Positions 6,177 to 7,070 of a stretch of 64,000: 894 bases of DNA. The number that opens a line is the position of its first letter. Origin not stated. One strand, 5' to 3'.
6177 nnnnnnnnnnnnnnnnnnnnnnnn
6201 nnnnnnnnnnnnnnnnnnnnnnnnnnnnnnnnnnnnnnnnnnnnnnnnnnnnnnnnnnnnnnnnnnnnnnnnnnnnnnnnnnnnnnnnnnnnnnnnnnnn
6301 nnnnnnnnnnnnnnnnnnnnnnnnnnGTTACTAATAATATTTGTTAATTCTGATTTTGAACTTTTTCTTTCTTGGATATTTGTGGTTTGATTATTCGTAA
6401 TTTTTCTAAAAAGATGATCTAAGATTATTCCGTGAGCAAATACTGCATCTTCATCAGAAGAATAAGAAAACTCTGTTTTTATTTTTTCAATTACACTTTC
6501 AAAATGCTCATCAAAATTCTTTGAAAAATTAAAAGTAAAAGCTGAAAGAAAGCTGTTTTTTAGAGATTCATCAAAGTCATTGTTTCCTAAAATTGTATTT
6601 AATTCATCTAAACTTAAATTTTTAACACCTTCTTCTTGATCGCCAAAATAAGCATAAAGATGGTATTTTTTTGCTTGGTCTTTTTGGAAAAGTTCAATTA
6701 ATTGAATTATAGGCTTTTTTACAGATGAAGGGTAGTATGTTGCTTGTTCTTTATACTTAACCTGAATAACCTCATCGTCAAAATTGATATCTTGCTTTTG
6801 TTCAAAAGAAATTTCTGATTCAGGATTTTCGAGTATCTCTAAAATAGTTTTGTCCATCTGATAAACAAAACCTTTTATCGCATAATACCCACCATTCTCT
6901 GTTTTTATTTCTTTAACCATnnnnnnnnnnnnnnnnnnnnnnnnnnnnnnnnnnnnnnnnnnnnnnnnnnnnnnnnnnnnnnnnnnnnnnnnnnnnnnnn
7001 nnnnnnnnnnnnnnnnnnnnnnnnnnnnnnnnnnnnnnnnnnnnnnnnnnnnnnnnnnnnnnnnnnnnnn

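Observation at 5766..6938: HerA partner protein of uncertain family with N-terminal GFVYQ motif and acidic D/E-x-K-like patch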

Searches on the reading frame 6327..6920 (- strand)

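Call 41: search_protein_families(library=pfam, proteins=[window:6327-6920:-], max_evalue=10)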
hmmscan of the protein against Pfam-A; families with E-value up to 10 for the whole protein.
seq(198 aa): 2 families
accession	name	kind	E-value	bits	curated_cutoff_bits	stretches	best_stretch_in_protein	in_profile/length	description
PF10537.14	WAC_Acf1_DNA_bd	-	0.031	15.2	25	1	113-152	57-96/101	ATP-utilising chromatin assembly and remodelling N-terminal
PF12949.13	HeH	-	0.17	12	28.9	1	62-80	19-35/35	HeH/LEM domain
